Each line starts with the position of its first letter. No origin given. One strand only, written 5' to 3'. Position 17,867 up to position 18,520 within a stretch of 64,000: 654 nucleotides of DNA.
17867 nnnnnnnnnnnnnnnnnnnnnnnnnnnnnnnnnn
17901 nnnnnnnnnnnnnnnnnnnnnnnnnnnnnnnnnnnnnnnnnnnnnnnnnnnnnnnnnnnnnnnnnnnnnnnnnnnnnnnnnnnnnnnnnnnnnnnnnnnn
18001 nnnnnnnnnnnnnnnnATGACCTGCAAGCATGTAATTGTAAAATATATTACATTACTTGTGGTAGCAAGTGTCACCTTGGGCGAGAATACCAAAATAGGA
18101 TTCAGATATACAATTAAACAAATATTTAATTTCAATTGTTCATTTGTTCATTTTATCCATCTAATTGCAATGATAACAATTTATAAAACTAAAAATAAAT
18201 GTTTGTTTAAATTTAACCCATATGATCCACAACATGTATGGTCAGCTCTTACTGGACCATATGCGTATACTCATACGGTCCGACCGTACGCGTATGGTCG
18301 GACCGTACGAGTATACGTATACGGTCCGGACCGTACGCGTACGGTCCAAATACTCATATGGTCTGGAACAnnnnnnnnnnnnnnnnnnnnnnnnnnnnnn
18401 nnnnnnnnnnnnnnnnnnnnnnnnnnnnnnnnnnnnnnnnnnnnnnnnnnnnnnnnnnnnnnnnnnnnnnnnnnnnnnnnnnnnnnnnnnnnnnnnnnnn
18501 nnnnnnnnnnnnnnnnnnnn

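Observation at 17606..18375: MITE with very long TIRs made of a perfectly palindromic 18-mer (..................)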

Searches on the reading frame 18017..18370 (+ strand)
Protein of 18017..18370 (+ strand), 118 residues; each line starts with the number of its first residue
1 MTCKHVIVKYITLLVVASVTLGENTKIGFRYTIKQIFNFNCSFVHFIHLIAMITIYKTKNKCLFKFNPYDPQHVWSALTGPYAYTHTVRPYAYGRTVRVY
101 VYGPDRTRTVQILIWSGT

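Call 23: find_homologous_proteins(query=window:18017-18370:+, max_evalue=1)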
Query seq(118 aa) (118 aa): 10 proteins with E <= 1 among 11 candidates.
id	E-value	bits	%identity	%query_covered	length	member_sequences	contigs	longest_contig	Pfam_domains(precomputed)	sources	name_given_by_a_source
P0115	2.3e-42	162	74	90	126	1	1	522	-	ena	-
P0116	1.2e-35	140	65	100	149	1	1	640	-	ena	-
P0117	1.3e-35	140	71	89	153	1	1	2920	-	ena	-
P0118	4.9e-29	119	64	84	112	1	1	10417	-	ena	-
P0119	3.1e-19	87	94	41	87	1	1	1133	-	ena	-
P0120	1.8e-17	82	74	52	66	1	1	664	-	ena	-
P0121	3.0e-17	81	89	38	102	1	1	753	-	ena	-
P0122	9.1e-12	63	63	50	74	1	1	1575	-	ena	-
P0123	2.1e-9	56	45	91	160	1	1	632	-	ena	-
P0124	1.6e-5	43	53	50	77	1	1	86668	-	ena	-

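Call 24: find_encoding_contigs(protein=P0118, flank=10000, max_places=4)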
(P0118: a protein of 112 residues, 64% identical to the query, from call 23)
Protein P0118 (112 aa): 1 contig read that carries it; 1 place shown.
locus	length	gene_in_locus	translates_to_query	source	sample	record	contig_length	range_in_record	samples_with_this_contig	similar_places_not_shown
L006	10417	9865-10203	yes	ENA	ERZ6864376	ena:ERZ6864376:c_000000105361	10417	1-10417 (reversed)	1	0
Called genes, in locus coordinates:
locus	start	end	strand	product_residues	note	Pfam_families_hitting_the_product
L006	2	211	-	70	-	?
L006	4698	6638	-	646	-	PF20700:Mutator, PF25244:PML_C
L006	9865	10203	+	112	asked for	-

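Call 25: find_encoding_contigs(protein=P0117, flank=5000, max_places=4)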
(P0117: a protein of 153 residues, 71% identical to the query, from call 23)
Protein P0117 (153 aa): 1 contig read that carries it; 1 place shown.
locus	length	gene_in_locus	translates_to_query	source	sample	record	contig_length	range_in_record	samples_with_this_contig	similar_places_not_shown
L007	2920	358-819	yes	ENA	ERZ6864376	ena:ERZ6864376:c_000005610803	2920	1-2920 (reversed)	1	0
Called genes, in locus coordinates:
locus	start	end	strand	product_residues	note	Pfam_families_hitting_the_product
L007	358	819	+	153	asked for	-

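Call 26: find_encoding_contigs(protein=P0124, flank=10000, max_places=4)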
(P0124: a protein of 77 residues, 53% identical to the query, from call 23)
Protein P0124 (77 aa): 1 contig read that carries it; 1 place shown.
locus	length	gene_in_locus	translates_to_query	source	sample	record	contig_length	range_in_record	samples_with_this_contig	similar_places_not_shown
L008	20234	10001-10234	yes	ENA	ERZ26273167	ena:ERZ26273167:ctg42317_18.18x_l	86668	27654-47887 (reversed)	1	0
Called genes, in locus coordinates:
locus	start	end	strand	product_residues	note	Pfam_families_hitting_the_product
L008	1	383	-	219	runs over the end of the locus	PF02931:Neur_chan_LBD, PF02932:Neur_chan_memb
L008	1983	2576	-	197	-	-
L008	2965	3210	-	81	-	-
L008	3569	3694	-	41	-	-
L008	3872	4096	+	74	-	-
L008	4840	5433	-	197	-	-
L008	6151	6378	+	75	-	-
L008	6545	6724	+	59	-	-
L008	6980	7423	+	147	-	-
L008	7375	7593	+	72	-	-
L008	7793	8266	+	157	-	-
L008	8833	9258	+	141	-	-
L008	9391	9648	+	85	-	-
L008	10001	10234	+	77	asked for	-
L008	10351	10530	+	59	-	-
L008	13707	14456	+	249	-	-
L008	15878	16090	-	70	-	-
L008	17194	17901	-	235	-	PF01498:HTH_Tnp_Tc3_2 (weak)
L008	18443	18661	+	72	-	-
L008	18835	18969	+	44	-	-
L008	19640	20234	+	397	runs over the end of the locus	-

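Call 31: find_encoding_contigs(protein=P0119, flank=5000, max_places=4)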
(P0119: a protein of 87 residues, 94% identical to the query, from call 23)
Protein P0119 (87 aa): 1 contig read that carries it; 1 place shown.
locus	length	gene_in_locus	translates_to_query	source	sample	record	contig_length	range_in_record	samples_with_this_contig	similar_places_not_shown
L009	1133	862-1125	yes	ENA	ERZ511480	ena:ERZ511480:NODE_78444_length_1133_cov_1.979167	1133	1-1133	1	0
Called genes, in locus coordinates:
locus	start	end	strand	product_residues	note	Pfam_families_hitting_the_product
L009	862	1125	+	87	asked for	-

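Call 32: find_encoding_contigs(protein=P0122, flank=5000, max_places=4)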
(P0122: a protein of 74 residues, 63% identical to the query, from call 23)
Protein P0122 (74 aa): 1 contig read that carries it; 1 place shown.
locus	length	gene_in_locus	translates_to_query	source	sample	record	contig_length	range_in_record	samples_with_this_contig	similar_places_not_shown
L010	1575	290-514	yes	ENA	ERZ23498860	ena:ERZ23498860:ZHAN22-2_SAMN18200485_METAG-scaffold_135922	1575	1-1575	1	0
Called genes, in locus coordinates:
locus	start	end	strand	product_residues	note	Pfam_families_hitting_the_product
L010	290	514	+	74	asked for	-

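Call 33: find_encoding_contigs(protein=P0121, flank=5000, max_places=4)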
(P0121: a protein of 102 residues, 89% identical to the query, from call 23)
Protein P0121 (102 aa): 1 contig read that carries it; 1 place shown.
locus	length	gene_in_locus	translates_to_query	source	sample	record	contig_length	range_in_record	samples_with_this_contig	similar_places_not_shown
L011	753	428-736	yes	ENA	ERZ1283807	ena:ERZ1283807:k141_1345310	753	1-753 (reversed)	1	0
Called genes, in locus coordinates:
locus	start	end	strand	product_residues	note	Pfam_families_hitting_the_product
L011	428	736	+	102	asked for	-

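Call 34: find_encoding_contigs(protein=P0116, flank=5000, max_places=4)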
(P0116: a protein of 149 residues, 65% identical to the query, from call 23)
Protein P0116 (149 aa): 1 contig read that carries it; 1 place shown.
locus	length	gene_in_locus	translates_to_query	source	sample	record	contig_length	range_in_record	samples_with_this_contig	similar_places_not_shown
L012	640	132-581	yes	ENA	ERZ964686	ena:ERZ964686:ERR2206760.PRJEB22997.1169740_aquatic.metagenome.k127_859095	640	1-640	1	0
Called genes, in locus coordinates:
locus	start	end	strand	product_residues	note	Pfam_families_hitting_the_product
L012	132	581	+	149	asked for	-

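Call 36: search_protein_families(library=pfam, max_evalue=0.1, proteins=[L008:6956-7423:+, L008:7363-7593:+, L008:7793-8266:+, L008:8585-8752:+, L008:8833-9258:+, L008:9391-9648:+, L008:9706-9885:+])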
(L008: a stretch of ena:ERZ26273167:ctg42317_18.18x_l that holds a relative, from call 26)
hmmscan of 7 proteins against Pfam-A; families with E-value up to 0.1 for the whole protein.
L008:6956-7423:+ (155 aa): 0 families

L008:7363-7593:+ (76 aa): 1 family
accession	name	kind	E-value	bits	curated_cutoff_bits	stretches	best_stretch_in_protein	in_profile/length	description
PF12888.12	Lipid_bd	-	0.05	13.8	25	1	20-69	32-81/141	Lipid-binding putative hydrolase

L008:7793-8266:+ (157 aa): 2 families
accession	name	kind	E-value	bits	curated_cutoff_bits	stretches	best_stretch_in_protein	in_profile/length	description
PF02893.26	GRAM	-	0.045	14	23.6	1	31-103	38-109/112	GRAM domain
PF12498.13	bZIP_C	-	0.052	15.1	22.7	0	67-133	44-109/119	Basic leucine-zipper C terminal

L008:8585-8752:+ (55 aa): 0 families

L008:8833-9258:+ (141 aa): 0 families

L008:9391-9648:+ (85 aa): 0 families

L008:9706-9885:+ (59 aa): 0 families

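Call 75: find_encoding_contigs(protein=P0123, flank=5000, max_places=6)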
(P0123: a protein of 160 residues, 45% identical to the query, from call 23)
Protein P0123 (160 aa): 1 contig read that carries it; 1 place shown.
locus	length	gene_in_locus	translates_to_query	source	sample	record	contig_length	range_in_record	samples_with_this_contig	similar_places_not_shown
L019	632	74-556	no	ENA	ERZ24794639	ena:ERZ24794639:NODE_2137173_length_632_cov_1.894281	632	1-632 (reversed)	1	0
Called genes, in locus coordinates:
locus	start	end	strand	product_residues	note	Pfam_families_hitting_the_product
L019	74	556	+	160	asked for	-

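Call 76: find_encoding_contigs(protein=P0115, flank=5000, max_places=6)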
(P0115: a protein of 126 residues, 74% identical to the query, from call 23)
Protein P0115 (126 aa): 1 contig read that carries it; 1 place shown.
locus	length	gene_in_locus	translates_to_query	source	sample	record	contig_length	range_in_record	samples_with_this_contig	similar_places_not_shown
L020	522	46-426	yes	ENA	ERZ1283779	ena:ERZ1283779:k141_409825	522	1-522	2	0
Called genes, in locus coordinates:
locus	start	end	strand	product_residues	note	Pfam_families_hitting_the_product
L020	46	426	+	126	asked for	-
